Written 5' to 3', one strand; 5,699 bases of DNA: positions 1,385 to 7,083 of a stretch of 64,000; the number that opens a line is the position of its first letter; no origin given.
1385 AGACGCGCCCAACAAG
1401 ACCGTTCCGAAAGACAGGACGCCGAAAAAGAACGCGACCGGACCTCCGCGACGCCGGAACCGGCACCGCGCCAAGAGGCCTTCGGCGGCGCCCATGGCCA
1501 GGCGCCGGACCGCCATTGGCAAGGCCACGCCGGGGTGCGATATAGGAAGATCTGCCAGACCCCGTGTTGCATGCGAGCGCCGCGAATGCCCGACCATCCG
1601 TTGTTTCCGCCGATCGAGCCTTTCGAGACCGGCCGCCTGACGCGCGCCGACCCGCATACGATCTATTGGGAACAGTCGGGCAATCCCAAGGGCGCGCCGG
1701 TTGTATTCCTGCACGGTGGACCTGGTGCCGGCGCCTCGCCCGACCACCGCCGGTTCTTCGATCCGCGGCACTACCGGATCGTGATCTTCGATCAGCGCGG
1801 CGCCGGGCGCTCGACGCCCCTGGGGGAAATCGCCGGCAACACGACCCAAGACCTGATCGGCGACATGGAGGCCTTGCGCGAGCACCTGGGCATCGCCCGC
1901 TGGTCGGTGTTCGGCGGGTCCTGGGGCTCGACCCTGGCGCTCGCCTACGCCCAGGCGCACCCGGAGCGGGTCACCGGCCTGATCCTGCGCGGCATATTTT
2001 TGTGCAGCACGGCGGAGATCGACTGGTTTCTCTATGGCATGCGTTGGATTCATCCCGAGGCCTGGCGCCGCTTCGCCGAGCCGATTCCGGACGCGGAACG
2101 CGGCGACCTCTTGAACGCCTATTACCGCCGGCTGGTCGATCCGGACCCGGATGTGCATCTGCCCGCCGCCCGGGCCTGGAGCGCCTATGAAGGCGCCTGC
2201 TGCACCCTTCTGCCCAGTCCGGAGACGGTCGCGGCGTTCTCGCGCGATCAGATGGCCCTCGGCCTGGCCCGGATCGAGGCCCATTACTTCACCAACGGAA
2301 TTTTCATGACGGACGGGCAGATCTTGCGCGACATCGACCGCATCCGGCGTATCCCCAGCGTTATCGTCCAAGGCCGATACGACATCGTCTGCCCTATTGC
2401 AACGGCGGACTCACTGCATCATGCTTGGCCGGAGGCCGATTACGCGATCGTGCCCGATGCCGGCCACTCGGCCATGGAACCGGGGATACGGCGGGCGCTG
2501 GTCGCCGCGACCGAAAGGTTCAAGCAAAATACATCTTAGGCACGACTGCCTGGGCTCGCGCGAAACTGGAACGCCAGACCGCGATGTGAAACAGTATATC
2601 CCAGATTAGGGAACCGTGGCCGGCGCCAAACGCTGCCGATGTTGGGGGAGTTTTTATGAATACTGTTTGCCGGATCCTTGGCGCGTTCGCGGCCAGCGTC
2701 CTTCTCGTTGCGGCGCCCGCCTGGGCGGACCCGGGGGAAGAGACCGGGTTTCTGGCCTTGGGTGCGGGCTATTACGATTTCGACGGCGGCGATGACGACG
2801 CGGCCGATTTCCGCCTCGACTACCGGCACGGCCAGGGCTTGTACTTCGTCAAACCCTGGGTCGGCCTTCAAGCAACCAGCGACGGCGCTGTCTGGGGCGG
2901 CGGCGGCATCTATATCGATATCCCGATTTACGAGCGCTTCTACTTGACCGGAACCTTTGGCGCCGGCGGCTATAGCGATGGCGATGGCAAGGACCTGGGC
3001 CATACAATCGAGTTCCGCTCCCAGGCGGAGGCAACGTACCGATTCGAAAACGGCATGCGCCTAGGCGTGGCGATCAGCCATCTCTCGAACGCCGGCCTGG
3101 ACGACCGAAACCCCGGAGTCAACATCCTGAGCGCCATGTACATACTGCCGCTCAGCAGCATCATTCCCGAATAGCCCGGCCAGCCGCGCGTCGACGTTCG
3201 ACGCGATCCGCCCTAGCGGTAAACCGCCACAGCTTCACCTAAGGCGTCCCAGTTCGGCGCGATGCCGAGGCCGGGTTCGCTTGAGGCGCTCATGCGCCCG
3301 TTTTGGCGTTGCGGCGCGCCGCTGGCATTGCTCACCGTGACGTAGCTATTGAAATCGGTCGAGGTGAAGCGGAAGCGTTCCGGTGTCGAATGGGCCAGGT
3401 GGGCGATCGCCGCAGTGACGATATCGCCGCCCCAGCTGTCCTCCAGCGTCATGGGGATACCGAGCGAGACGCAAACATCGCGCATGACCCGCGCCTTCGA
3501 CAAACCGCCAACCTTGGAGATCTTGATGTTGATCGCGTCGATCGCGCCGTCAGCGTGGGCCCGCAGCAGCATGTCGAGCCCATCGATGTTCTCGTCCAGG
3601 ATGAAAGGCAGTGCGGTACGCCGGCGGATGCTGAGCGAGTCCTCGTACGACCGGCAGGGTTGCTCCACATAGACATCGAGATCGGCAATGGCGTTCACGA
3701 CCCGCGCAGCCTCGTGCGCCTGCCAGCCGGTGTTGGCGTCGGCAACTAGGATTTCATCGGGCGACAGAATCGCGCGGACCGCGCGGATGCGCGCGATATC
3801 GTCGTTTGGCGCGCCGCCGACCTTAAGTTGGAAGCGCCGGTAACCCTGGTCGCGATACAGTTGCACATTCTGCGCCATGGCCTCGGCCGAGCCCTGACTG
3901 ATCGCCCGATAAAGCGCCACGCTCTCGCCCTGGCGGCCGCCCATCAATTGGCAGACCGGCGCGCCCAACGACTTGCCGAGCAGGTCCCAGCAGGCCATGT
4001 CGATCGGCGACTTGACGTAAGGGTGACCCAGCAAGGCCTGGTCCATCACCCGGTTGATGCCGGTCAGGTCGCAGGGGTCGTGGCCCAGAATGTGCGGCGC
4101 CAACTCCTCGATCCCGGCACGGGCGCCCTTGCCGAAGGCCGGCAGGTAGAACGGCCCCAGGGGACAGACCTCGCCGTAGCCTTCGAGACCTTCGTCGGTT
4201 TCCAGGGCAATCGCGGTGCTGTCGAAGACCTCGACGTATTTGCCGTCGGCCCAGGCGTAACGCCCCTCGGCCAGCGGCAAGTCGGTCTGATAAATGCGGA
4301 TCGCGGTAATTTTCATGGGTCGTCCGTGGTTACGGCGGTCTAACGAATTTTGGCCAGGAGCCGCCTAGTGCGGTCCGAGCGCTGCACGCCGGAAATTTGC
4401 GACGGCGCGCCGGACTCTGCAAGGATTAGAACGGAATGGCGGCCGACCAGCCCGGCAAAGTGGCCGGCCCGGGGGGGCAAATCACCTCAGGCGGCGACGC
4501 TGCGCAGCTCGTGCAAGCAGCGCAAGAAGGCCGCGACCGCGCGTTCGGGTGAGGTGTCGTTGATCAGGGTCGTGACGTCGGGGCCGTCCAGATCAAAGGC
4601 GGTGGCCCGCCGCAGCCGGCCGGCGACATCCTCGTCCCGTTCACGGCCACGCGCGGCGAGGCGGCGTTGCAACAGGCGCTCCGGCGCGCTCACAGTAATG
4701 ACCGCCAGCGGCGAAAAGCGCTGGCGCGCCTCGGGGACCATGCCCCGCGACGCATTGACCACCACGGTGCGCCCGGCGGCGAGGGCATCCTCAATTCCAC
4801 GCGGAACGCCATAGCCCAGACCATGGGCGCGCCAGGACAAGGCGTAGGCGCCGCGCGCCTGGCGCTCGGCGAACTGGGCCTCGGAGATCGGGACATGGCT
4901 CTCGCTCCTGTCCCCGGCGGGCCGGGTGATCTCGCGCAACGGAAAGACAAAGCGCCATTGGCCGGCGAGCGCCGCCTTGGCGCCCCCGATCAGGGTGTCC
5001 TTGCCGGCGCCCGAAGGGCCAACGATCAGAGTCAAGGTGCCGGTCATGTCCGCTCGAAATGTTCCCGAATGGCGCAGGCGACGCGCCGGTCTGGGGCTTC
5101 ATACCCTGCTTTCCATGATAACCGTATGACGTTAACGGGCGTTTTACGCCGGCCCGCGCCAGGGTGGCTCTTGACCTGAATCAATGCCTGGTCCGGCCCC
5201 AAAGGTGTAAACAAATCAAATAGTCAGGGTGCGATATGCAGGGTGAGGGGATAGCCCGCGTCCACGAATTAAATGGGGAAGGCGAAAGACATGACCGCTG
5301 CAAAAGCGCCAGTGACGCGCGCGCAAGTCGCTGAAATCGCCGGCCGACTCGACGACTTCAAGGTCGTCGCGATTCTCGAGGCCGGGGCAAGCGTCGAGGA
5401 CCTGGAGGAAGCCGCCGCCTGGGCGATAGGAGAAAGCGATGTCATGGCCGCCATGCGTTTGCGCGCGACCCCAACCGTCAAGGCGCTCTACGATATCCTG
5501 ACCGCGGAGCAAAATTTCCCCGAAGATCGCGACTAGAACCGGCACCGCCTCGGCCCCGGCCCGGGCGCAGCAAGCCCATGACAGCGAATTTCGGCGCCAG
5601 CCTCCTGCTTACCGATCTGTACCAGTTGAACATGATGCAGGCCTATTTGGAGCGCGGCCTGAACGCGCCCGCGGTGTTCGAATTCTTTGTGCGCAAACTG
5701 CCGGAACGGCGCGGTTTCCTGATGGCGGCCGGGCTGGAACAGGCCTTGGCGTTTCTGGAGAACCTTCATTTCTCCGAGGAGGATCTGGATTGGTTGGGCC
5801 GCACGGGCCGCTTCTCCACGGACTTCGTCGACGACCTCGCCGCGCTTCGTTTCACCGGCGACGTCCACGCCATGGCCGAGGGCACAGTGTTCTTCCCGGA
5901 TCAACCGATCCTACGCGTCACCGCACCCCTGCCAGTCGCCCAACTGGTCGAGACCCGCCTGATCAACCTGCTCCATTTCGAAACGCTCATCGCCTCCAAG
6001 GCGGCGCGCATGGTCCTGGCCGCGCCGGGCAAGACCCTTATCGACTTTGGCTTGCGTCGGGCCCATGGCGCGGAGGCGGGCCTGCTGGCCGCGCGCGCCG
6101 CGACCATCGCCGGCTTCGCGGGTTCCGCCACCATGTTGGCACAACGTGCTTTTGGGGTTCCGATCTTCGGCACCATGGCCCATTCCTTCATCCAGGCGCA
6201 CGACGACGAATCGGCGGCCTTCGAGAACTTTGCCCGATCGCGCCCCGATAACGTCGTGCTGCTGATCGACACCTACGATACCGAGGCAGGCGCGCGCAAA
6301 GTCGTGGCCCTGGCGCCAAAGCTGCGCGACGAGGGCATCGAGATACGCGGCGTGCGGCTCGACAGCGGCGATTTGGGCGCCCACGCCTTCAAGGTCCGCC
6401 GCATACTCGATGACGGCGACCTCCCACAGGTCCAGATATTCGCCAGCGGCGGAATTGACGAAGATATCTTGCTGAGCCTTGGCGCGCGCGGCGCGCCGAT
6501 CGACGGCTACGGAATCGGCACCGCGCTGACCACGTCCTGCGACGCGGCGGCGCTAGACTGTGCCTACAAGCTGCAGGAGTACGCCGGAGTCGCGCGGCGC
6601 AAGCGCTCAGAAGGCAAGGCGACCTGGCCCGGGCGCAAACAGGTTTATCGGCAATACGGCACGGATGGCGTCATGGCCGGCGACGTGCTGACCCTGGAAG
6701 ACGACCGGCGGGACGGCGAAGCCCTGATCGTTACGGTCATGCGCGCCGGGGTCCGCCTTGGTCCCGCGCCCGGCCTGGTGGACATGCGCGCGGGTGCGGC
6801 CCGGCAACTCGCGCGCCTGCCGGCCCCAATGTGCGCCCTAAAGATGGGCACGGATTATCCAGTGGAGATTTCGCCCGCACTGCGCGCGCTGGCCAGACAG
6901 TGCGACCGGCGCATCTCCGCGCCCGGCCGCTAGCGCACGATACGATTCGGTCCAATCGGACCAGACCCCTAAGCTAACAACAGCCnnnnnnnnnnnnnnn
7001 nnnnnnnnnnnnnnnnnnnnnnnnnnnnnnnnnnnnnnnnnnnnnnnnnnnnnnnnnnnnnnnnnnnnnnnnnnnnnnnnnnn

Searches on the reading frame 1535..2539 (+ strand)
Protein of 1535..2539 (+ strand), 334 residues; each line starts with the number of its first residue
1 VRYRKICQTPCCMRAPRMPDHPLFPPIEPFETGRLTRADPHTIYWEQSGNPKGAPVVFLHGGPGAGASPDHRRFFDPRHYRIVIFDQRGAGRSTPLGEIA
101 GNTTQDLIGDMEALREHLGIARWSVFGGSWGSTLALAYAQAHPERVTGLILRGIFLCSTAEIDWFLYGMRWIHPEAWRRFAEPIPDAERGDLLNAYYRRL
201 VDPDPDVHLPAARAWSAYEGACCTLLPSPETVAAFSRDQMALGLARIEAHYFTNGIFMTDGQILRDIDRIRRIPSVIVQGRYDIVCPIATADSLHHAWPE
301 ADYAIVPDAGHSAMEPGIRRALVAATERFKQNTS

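Call 60: search_protein_families(library=pfam, alignment_id=A4, max_evalue=0.000001)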
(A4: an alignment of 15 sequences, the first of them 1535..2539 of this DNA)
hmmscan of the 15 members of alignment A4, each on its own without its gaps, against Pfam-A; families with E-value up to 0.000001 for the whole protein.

A. member 1, window:1535-2539:+ (334 aa): 2 families
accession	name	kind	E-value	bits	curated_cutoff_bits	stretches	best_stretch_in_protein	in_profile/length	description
PF00561.26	Abhydrolase_1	-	2.9e-32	112.7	25.8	1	55-315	2-242/245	alpha/beta hydrolase fold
PF12146.15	Hydrolase_4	-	8.1e-13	48.7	27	1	56-311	7-232/239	Serine aminopeptidase, S33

B. families by the number of members that match (of 15 scanned): 28 families (the first 25 are shown)
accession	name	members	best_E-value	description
PF01293.25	PEPCK_ATP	1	1.8e-218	Phosphoenolpyruvate carboxykinase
PF00330.25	Aconitase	1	7.4e-172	Aconitase family (aconitate hydratase)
PF01557.24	FAA_hydrolase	1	1.3e-54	Fumarylacetoacetate (FAA) hydrolase C-terminal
PF00694.25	Aconitase_C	1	9.9e-45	Aconitase C-terminal domain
PF22740.1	PapZ_C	1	1.5e-44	RapZ C-terminal domain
PF00848.25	Ring_hydroxyl_A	1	2.6e-39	Ring hydroxylating alpha subunit (catalytic domain)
PF03668.21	RapZ-like_N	1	2.9e-37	RapZ-like N-terminal domain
PF00561.26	Abhydrolase_1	1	2.9e-32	alpha/beta hydrolase fold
PF03610.21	EIIA-man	1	4.6e-30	PTS system fructose IIA component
PF00072.30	Response_reg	1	4.9e-30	Response regulator receiver domain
PF02558.23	ApbA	1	1.3e-29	Ketopantoate reductase PanE/ApbA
PF08546.17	ApbA_C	1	3.4e-28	Ketopantoate reductase PanE/ApbA C terminal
PF00381.24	PTS-HPr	1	2.5e-27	PTS HPr component phosphorylation site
PF02518.31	HATPase_c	1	7.2e-26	Histidine kinase-, DNA gyrase B-, and HSP90-like ATPase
PF00486.34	Trans_reg_C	1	5.9e-24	Transcriptional regulatory protein, C terminal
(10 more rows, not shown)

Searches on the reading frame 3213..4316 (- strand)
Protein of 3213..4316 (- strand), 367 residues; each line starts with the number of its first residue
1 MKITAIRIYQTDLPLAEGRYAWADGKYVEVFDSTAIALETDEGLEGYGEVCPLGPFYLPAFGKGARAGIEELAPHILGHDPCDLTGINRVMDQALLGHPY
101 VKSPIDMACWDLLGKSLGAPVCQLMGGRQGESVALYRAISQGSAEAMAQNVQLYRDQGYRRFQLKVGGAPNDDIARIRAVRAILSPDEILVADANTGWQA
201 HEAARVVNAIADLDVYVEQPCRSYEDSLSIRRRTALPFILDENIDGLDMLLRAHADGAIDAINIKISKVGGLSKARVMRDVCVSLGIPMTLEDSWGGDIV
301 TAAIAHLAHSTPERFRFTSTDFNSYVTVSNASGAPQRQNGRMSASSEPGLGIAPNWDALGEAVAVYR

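Call 23: find_encoding_contigs(protein=window:3213-4316:-, flank=10000, max_places=6)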
Protein window:3213-4316:- (367 aa): no gene with exactly this product is on record in the collection.

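Call 54: search_protein_families(library=ncbifam, proteins=[window:3213-4316:-], max_evalue=1e-10)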
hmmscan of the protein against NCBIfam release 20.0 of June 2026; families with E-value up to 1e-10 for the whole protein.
window:3213-4316:- (367 aa): 15 families
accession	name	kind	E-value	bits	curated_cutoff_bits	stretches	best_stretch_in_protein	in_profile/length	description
NF043002.1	HProlDhtase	equivalog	5.3e-188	624.4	500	1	1-364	1-364/366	cis-3-hydroxy-L-proline dehydratase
TIGR02534.1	mucon_cyclo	subfamily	2.7e-34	118.8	334.95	1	36-359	32-362/368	muconate/chloromuconate family cycloisomerase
NF042940.1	racemase_DgcA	equivalog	6.6e-24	84.7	400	1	42-285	34-262/323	N-acetyl-D-Glu racemase DgcA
NF002782.0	PRK02901.1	equivalog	3.4e-22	78.9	288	1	153-309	97-260/328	o-succinylbenzoate synthase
NF041118.1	A_G_epim_Thtga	equivalog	6.7e-22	78.1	500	1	35-282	33-280/341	L-Ala-D/L-Glu epimerase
NF047820.1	TalGalacDh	equivalog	6.6e-21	74.6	500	1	36-353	41-355/371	L-talarate/galactarate dehydratase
NF010624.0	PRK14017.1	equivalog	3.4e-20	72.5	311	1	36-355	18-353/382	galactonate dehydratase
TIGR01928.1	menC_lowGC_arch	equivalog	1.1e-18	67.4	200.65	1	35-287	25-276/325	o-succinylbenzoate synthase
NF011708.0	PRK15129.1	equivalog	1.3e-18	67.1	343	1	7-288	5-270/321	L-Ala-D/L-Glu epimerase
TIGR01927.1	menC_gam_Gplu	equivalog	4.9e-17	62.2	130.55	1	40-310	29-281/307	o-succinylbenzoate synthase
NF043051.1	ManoateDhtManD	equivalog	1.5e-15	56.9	550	0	103-166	87-150/403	D-mannonate dehydratase ManD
NF040866.1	AraD_Arch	equivalog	8e-15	54.7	650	1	103-353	105-360/372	arabinonate dehydratase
NF040790.2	glucon_galact_dh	equivalog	1.7e-14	53.4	750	1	103-356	95-363/390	bifunctional D-gluconate/D-galactonate dehydratase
NF011654.0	PRK15072.1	subfamily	4.2e-14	52.2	430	0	103-166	87-150/404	D-galactonate dehydratase family protein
NF003473.0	PRK05105.1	equivalog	1.8e-11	43.7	236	1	152-312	129-292/331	o-succinylbenzoate synthase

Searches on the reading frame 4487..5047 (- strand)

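Call 54: search_protein_families(library=ncbifam, proteins=[window:4487-5047:-], max_evalue=1e-10)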
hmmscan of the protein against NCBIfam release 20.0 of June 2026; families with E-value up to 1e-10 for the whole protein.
window:4487-5047:- (186 aa): 2 families
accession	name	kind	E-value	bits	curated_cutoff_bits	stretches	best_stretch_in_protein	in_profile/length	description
TIGR02322.1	phosphon_PhnN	equivalog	9.2e-57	191.6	156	1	3-180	1-178/179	phosphonate metabolism protein/1,5-bisphosphokinase (PRPP-forming) PhnN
NF007485.0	PRK10078.1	equivalog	2.5e-35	121.9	153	1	3-179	2-175/186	ribose 1,5-bisphosphokinase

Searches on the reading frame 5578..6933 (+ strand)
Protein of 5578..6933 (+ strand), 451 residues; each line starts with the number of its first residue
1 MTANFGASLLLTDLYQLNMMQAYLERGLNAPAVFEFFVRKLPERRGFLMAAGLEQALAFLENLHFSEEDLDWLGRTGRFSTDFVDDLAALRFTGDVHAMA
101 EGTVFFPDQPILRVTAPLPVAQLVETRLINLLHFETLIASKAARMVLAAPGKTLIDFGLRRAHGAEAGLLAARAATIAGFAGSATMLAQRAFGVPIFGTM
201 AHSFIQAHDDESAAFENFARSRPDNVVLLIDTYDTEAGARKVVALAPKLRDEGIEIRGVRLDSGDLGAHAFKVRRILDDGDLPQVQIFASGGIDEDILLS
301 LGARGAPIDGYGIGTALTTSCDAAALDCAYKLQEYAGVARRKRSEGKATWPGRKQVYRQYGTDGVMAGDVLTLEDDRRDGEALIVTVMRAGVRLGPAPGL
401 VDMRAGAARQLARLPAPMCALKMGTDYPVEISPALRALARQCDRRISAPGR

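Call 22: list_cluster_members(proteins=[window:5578-6933:+, window:3213-4316:-, window:4487-5047:-, P0001, window:6986-7186:-])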
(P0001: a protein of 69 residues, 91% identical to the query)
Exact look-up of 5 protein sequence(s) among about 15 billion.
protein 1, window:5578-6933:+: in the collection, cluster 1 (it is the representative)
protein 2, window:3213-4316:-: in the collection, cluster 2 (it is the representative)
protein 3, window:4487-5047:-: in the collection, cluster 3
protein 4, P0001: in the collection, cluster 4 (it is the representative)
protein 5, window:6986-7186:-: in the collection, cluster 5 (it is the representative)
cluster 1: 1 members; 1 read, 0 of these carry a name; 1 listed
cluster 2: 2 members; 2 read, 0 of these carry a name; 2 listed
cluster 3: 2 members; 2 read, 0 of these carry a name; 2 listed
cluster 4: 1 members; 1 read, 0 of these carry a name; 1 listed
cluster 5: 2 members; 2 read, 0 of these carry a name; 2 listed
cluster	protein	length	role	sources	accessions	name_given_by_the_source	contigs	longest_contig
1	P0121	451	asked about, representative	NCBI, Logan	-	-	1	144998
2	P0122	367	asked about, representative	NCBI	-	-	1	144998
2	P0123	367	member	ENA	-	-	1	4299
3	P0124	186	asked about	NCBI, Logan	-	-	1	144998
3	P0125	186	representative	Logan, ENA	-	-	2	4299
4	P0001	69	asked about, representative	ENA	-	-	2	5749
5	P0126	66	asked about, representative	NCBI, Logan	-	-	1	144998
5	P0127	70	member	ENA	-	-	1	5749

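Call 54: search_protein_families(library=ncbifam, proteins=[window:5578-6933:+], max_evalue=1e-10)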
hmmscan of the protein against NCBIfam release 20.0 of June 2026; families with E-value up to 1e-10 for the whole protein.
window:5578-6933:+ (451 aa): 11 families
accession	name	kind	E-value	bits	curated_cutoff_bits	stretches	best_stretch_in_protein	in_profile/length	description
NF006696.0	PRK09243.1-3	equivalog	4.5e-188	625.5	503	1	8-447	12-448/451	nicotinate phosphoribosyltransferase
NF009131.0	PRK12484.1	equivalog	1.7e-154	514.9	330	1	10-441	8-439/455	nicotinate phosphoribosyltransferase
TIGR01513.1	NAPRTase_put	equivalog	1e-144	482.9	297.4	1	10-434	2-451/452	nicotinate phosphoribosyltransferase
NF006695.0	PRK09243.1-2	equivalog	2.7e-125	418.7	469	1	8-382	6-388/480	nicotinate phosphoribosyltransferase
NF006694.0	PRK09243.1-1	equivalog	2.8e-99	332.9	663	1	10-379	9-386/485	nicotinate phosphoribosyltransferase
NF006698.0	PRK09243.1-5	equivalog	7.1e-95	318.4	531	1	8-425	15-429/440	nicotinate phosphoribosyltransferase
NF006697.0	PRK09243.1-4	equivalog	1.1e-92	311.2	776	1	9-379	10-387/488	nicotinate phosphoribosyltransferase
NF006415.0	PRK08662.1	equivalog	1.8e-44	152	243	1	94-414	70-378/381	nicotinate phosphoribosyltransferase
NF003704.0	PRK05321.1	subfamily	1.2e-19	70.6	379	1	8-347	12-371/398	nicotinate phosphoribosyltransferase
NF005529.0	PRK07188.1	equivalog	4.1e-17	62.2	378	0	96-262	80-242/358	nicotinate phosphoribosyltransferase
TIGR01514.1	NAPRTase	equivalog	8.6e-15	54.7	269.55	0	8-94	4-90/399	nicotinate phosphoribosyltransferase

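Call 73: find_encoding_contigs(protein=P0125, flank=5000, max_places=6)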
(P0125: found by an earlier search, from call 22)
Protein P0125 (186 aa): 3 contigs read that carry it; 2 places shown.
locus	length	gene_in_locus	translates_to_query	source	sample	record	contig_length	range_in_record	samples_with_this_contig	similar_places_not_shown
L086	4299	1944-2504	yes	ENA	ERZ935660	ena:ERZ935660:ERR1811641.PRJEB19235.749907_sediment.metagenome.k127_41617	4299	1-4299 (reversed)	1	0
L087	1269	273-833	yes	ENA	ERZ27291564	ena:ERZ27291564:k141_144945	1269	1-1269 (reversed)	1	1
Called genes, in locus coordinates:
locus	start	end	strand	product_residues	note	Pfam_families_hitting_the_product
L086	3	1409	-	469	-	?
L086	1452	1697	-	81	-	-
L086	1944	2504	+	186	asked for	PF13671:AAA_33 (faint)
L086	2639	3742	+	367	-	PF02746:MR_MLE_N, PF13378:MR_MLE_C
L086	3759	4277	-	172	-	PF09411:PagL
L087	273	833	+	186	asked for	PF13671:AAA_33 (faint)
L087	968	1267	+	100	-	?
